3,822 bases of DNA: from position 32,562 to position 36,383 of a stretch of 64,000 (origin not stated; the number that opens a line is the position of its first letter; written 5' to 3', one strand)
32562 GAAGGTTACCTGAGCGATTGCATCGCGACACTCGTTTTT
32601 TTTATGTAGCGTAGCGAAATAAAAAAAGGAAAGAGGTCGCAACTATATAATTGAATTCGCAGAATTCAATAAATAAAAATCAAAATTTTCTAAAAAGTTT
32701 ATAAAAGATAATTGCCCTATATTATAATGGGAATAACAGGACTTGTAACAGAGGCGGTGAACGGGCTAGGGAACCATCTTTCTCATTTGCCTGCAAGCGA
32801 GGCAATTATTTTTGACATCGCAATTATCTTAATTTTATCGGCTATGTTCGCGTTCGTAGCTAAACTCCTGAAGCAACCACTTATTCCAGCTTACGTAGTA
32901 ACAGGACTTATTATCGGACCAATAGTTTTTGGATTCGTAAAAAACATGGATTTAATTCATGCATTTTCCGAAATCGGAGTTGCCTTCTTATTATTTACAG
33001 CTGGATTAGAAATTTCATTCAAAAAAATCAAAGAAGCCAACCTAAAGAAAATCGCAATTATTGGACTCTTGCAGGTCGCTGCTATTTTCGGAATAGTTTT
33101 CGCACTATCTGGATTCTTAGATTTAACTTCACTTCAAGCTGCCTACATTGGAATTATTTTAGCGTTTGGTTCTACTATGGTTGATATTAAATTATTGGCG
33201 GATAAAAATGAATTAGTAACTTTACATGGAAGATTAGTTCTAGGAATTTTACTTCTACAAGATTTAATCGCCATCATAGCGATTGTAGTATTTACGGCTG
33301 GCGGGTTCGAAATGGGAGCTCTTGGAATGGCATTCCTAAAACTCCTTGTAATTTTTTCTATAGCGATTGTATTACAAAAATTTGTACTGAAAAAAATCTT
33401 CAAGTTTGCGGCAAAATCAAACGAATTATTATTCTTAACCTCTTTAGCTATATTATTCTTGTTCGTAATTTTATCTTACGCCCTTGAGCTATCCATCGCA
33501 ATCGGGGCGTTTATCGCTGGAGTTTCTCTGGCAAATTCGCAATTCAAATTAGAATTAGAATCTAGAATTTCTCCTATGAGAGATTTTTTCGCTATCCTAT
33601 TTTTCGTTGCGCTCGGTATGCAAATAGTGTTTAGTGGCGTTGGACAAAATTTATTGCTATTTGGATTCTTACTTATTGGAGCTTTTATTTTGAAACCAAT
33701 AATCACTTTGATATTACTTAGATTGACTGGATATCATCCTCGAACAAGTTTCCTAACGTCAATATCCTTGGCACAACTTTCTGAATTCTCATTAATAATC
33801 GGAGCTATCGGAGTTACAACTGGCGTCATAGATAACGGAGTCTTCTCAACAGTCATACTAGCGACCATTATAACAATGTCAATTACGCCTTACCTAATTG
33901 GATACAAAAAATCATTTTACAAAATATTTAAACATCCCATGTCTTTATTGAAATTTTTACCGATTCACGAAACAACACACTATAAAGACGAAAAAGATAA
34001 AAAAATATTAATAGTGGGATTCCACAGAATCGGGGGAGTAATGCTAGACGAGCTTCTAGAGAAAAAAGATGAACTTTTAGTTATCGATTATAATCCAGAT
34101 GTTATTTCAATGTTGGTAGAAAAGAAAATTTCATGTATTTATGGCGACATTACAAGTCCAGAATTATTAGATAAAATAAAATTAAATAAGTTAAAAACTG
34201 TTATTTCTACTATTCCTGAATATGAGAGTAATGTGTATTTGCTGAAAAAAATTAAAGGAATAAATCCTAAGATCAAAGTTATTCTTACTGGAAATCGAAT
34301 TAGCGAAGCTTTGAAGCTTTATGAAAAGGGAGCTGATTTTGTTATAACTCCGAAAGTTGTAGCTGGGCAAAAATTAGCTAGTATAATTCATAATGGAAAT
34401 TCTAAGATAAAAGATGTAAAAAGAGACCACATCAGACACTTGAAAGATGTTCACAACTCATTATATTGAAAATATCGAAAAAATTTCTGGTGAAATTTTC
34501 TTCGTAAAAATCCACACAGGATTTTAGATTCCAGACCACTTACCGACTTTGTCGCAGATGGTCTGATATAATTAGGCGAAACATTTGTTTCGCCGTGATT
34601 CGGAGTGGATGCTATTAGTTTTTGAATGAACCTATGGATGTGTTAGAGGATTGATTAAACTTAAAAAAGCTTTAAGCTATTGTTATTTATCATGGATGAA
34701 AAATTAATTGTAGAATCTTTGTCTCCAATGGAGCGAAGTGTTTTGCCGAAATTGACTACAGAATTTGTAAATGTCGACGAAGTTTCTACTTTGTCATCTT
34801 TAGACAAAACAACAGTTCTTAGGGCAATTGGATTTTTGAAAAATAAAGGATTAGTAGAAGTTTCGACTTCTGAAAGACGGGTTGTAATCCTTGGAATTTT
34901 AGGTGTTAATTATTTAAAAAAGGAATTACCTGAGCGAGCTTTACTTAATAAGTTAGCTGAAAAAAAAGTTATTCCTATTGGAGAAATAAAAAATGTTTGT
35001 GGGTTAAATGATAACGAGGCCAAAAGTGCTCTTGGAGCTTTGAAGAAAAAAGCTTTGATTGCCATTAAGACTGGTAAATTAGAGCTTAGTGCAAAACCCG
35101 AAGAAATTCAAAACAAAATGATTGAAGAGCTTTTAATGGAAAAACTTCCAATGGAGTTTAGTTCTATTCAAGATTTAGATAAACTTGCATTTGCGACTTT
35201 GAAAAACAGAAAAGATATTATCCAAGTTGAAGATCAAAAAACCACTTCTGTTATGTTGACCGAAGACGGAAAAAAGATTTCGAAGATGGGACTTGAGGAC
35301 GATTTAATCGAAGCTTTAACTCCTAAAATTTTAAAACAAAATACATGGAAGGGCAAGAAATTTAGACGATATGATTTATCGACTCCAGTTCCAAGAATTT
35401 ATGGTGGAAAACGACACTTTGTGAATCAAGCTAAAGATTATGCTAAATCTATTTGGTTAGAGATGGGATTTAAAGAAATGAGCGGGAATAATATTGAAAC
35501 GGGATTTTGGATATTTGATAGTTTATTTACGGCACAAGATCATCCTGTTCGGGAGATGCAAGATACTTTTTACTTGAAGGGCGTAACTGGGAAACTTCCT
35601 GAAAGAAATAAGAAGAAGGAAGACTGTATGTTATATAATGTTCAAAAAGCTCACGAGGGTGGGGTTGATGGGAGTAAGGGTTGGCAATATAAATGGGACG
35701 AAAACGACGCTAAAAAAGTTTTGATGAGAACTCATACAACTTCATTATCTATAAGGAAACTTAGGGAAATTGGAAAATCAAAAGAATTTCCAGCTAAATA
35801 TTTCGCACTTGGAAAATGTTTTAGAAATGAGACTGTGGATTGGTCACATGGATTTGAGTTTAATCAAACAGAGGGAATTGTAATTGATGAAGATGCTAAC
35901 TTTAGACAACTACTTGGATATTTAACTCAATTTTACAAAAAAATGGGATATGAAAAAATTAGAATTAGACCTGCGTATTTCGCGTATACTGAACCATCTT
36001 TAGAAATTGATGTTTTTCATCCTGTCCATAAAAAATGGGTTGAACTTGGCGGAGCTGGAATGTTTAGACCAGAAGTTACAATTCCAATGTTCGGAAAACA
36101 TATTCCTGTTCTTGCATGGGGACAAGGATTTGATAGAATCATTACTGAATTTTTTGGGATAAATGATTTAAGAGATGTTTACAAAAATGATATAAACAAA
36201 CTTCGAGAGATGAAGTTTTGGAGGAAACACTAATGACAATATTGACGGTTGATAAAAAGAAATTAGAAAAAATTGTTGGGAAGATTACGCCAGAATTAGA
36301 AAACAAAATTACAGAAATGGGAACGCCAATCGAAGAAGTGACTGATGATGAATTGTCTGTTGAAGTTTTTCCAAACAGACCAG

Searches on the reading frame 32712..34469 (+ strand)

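Call 16: search_protein_families(library=pfam, proteins=[window:32712-34469:+])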
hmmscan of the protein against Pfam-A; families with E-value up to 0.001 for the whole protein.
window:32712-34469:+ (585 aa): 2 families
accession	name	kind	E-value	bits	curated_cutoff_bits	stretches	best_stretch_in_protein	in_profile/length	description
PF00999.27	Na_H_Exchanger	-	1.5e-56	192.3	26.2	1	43-395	4-373/375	Sodium/hydrogen exchanger, transmembrane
PF02254.24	TrkA_N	-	3.6e-22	79.3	23.8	1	432-547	1-116/116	TrkA-N domain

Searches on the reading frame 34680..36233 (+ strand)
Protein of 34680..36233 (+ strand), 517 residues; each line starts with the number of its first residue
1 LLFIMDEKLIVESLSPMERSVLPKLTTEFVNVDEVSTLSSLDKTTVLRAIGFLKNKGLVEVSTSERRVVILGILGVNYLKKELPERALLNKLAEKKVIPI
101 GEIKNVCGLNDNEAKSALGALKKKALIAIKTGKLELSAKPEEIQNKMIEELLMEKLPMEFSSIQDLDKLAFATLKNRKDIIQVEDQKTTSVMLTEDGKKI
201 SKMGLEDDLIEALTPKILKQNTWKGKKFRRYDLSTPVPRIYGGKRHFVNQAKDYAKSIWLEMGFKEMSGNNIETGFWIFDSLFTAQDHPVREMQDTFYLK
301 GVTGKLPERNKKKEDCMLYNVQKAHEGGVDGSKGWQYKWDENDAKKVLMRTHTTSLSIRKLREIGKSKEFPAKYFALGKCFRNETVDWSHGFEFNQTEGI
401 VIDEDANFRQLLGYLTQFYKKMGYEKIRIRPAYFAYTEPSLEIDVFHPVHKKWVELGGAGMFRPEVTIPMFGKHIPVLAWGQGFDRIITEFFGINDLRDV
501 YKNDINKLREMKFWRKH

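Call 16: search_protein_families(library=pfam, proteins=[window:34680-36233:+])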
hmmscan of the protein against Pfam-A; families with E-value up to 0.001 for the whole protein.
window:34680-36233:+ (517 aa): 3 families
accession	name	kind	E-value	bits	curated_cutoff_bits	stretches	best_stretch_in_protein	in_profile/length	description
PF01409.25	tRNA-synt_2d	-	1.3e-76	257.8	19.8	1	231-510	2-245/246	tRNA synthetases class II core domain (F)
PF00587.30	tRNA-synt_2b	-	2.2e-06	28.3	29.3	1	340-458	5-133/179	tRNA synthetase class II core domain (G, H, P, S and T)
PF01978.25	TrmB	-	0.00078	19.7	25.6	0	28-67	21-60/68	Sugar-specific transcriptional regulator TrmB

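Call 21: find_homologous_proteins(query=window:34692-36233:+, max_evalue=1e-30)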
Query window:34692-36233:+ (513 aa): 7745 proteins with E <= 1e-30 among 8000 candidates; the best 120 are listed.
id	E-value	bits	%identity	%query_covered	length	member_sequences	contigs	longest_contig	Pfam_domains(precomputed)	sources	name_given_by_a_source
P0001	0.0e+0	1163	100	100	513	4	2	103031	PF01409.26,PF00587.31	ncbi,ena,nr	ncbi:phenylalanine--tRNA ligase subunit alpha [Candidatus Pacearchaeota archaeon]|nr:phenylalanine--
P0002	0.0e+0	1082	92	100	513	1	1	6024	PF01409.26,PF00587.31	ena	-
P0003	1.3e-293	993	83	100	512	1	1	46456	PF02082.27,PF01409.26,PF01978.26,PF00587.31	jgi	jgi:phenylalanyl-tRNA synthetase alpha chain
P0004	6.6e-290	980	83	100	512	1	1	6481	PF01409.26,PF00587.31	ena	-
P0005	3.9e-288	974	83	100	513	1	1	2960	PF01409.26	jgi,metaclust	metaclust:\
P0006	1.1e-287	973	82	100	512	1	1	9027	PF01409.26,PF00587.31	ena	-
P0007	2.7e-287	972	82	100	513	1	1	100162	PF01409.26,PF00587.31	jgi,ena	-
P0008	1.1e-286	970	82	100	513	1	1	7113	PF01409.26,PF00587.31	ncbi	-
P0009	8.6e-285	963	80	100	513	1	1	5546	PF01409.26,PF00587.31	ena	-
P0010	5.6e-284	961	82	100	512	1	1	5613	PF01409.26,PF00587.31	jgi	jgi:phenylalanyl-tRNA synthetase alpha chain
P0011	1.3e-283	960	80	100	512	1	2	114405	PF01409.26,PF00587.31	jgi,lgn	jgi:phenylalanyl-tRNA synthetase alpha chain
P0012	1.9e-283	959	80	100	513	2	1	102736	PF01409.26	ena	-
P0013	2.4e-283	959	81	100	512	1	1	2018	PF01409.26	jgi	jgi:phenylalanyl-tRNA synthetase alpha chain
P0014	7.6e-283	957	80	100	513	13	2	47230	PF01409.26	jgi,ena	-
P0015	2.4e-281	952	80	100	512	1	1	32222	PF01409.26,PF00587.31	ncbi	-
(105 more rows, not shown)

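Call 22: find_encoding_contigs(protein=P0002, flank=10000)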
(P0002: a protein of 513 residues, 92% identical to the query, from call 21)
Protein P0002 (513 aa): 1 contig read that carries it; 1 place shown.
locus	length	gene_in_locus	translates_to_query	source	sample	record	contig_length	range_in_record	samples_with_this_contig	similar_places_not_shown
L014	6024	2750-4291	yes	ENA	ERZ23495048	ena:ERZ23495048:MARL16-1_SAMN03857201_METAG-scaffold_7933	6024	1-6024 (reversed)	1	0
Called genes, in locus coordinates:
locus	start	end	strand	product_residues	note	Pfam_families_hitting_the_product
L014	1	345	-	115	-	?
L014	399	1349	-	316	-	PF10017:Methyltransf_33, PF13847:Methyltransf_31 (weak)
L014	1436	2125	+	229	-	PF00696:AA_kinase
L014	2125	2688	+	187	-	PF01876:RNase_P_p30 (weak)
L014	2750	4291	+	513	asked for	PF01409:tRNA-synt_2d, PF00587:tRNA-synt_2b (weak)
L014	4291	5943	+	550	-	PF03484:B5, PF17759:tRNA_synthFbeta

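Call 23: find_encoding_contigs(protein=P0003, flank=10000)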
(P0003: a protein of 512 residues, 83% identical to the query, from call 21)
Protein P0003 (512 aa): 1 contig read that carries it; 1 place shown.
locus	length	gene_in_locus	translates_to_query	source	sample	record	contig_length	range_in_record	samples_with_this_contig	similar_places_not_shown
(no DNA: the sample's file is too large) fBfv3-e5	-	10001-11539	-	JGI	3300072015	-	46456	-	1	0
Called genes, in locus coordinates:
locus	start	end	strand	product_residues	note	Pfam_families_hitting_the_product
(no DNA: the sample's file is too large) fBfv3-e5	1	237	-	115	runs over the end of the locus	-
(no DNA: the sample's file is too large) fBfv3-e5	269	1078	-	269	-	PF02616:SMC_ScpA (faint)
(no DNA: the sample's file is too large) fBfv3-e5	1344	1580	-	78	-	PF01599:Ribosomal_S27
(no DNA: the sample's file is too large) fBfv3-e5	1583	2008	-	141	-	PF01282:Ribosomal_S24e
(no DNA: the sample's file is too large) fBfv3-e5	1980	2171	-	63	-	PF06093:Spt4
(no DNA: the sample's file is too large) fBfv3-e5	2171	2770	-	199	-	PF03876:SHS2_Rpb7-N, PF00575:S1 (weak)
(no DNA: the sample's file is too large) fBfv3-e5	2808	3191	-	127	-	PF18477:PIN_9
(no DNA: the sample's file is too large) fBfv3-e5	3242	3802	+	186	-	-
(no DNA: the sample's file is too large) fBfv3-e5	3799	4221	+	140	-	PF00583:Acetyltransf_1, PF13673:Acetyltransf_10, PF13508:Acetyltransf_7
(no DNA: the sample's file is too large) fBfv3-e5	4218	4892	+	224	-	PF11848:DUF3368 (faint)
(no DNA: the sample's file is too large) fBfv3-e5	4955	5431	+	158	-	-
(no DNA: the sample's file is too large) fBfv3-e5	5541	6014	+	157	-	-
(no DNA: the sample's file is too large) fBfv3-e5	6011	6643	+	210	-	-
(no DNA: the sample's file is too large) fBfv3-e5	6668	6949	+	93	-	PF04010:DUF357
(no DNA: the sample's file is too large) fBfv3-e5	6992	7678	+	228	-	PF00696:AA_kinase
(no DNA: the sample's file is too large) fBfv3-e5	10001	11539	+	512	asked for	PF01978:TrmB (faint), PF02082:Rrf2 (faint), PF01409:tRNA-synt_2d, PF00587:tRNA-synt_2b (weak)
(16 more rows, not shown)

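Call 24: find_encoding_contigs(protein=P0007, flank=10000)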
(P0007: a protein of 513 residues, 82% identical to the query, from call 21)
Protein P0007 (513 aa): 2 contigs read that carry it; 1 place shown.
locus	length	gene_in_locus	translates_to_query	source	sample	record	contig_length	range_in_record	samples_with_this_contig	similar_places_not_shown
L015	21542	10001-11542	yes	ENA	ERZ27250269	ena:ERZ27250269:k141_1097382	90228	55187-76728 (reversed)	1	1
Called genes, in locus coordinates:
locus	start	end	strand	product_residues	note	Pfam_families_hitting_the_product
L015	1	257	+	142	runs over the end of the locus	PF00583:Acetyltransf_1, PF13673:Acetyltransf_10, PF13508:Acetyltransf_7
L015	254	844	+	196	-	PF00881:Nitroreductase, PF14512:TM1586_NiRdase (faint)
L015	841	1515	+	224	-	PF11848:DUF3368 (faint)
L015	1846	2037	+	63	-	-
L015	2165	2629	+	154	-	-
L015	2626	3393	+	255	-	-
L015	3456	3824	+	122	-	PF05635:23S_rRNA_IVP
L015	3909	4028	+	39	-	-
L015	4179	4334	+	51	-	-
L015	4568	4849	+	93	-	PF04010:DUF357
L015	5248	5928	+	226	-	PF00696:AA_kinase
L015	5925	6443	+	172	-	PF13302:Acetyltransf_3, PF13420:Acetyltransf_4, PF00583:Acetyltransf_1, PF12746:GNAT_acetyltran (weak), PF13523:Acetyltransf_8 (weak), PF13508:Acetyltransf_7 (weak), PF08445:FR47 (weak)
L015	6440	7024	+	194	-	PF01876:RNase_P_p30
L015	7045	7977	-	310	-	PF01609:DDE_Tnp_1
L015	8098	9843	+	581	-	PF00999:Na_H_Exchanger, PF02254:TrkA_N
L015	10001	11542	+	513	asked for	PF00587:tRNA-synt_2b (faint), PF01409:tRNA-synt_2d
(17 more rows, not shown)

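Call 60: find_encoding_contigs(protein=P0006, flank=10000)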
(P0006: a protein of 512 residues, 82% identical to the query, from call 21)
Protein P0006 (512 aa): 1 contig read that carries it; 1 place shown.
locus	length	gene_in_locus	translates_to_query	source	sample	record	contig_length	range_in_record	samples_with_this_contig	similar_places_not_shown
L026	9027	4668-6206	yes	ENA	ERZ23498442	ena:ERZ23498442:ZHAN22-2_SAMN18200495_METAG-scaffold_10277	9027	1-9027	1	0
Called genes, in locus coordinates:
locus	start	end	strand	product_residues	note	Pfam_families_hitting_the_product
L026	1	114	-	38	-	?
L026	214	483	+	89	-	-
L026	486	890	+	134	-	-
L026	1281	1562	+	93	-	PF04010:DUF357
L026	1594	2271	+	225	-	PF00696:AA_kinase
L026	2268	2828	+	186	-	PF01876:RNase_P_p30 (weak)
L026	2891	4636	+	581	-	PF00999:Na_H_Exchanger, PF02254:TrkA_N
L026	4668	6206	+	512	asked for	PF01409:tRNA-synt_2d, PF00587:tRNA-synt_2b (weak)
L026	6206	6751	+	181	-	PF13302:Acetyltransf_3, PF00583:Acetyltransf_1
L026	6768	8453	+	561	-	PF03483:B3_4, PF03484:B5, PF17759:tRNA_synthFbeta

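Call 61: find_encoding_contigs(protein=P0004, flank=10000)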
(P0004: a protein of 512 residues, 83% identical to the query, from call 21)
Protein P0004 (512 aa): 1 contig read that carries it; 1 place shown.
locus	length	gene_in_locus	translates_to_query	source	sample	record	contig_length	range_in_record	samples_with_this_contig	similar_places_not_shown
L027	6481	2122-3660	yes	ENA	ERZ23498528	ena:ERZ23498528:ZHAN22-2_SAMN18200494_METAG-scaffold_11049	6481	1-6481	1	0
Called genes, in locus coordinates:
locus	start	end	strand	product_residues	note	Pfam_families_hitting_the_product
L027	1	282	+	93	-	?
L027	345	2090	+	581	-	PF00999:Na_H_Exchanger, PF02254:TrkA_N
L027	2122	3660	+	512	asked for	PF01409:tRNA-synt_2d, PF00587:tRNA-synt_2b (faint)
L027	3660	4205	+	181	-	PF13302:Acetyltransf_3, PF00583:Acetyltransf_1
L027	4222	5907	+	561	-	PF03483:B3_4, PF03484:B5, PF17759:tRNA_synthFbeta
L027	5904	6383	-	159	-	-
